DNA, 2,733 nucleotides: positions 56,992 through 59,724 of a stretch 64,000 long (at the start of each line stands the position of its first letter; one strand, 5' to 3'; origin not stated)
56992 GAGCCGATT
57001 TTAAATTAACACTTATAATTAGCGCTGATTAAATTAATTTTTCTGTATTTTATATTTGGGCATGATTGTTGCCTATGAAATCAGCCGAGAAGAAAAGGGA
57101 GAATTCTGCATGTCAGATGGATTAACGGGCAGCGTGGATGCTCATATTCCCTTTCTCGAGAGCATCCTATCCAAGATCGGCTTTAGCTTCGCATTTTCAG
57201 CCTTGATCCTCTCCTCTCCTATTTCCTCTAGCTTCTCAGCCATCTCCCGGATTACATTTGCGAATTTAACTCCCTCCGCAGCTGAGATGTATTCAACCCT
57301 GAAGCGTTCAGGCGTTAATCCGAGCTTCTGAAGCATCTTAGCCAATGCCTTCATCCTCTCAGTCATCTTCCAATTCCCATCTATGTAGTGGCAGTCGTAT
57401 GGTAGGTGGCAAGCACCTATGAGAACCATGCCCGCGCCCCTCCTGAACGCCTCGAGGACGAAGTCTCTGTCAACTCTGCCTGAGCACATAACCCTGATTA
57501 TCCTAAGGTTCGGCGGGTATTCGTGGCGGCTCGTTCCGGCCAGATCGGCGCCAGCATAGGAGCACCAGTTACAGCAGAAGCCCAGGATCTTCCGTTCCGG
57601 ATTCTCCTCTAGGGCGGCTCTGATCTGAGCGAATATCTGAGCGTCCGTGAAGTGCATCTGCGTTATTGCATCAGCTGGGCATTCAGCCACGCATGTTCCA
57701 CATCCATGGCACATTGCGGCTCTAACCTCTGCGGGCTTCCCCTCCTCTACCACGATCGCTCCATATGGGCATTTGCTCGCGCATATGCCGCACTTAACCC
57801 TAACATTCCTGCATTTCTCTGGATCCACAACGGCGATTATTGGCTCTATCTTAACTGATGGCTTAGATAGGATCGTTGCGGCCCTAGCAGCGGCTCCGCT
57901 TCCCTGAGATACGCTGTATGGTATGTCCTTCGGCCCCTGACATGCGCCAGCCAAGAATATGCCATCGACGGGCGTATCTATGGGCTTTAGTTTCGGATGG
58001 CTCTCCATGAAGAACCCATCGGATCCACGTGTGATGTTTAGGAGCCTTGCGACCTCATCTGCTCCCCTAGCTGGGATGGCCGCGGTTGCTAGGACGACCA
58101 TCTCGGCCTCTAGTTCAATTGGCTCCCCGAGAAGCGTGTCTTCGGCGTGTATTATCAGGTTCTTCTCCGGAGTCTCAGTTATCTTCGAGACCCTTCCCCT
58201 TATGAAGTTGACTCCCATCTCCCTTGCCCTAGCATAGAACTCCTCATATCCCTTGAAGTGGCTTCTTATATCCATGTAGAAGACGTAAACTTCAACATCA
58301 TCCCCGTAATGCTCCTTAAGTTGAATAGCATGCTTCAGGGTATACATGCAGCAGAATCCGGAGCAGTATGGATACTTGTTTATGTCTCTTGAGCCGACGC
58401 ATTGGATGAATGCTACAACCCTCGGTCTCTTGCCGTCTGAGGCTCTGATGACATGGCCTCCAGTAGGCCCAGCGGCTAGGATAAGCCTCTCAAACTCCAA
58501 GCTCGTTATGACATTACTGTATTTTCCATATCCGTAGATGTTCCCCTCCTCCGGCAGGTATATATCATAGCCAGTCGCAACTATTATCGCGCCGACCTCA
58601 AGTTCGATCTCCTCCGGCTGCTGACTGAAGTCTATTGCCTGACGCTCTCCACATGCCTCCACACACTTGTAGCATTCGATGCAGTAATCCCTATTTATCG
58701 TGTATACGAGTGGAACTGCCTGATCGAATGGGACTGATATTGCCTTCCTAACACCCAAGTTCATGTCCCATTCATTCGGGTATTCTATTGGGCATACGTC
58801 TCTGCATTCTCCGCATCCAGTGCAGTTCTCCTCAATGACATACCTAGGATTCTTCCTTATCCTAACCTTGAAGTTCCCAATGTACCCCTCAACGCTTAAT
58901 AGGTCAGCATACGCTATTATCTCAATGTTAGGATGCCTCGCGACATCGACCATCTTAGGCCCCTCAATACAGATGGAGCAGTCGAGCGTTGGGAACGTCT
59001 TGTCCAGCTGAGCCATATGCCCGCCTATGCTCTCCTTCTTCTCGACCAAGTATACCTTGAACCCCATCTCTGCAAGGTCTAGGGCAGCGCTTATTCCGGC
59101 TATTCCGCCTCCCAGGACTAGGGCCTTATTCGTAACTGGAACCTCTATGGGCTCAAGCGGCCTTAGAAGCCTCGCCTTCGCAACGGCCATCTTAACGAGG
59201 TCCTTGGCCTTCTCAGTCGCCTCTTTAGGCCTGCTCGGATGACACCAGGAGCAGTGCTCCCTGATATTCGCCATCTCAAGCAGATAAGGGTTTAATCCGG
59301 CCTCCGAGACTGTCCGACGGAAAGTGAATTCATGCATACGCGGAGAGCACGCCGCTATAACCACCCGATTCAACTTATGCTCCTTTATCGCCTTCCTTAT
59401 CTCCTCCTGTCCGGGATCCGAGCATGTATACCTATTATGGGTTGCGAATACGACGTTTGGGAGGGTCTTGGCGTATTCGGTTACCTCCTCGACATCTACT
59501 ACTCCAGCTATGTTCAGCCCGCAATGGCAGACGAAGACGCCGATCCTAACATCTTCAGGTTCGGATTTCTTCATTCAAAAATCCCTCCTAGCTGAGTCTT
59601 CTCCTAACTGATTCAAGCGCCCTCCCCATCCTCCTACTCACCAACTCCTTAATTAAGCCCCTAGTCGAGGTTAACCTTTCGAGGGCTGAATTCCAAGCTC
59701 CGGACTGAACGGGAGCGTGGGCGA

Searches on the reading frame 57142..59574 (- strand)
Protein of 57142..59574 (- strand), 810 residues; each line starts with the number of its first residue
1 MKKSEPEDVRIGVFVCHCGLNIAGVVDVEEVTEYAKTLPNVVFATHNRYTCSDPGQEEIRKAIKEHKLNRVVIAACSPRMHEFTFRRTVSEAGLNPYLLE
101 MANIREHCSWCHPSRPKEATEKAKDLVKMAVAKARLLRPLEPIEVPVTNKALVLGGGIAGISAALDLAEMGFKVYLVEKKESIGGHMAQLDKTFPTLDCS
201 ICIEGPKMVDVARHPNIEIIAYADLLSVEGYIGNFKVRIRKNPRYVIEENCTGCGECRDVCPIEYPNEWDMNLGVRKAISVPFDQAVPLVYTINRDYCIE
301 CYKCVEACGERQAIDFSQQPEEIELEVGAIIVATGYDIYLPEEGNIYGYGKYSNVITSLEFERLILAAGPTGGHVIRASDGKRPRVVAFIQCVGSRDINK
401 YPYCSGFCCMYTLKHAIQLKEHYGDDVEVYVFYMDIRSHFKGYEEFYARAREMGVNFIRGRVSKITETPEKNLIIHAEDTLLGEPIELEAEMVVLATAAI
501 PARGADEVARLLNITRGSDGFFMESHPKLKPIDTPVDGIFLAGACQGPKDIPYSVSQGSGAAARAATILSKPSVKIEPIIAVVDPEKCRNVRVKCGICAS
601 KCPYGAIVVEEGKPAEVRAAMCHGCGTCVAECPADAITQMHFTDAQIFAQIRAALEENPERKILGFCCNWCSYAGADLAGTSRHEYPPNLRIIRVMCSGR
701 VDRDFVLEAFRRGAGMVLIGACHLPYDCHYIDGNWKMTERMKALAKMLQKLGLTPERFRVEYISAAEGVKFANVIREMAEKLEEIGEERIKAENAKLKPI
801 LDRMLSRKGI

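Call 7: find_encoding_contigs(protein=window:57142-59574:-, flank=10000, max_places=6)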
Protein window:57142-59574:- (810 aa): no gene with exactly this product is on record in the collection.
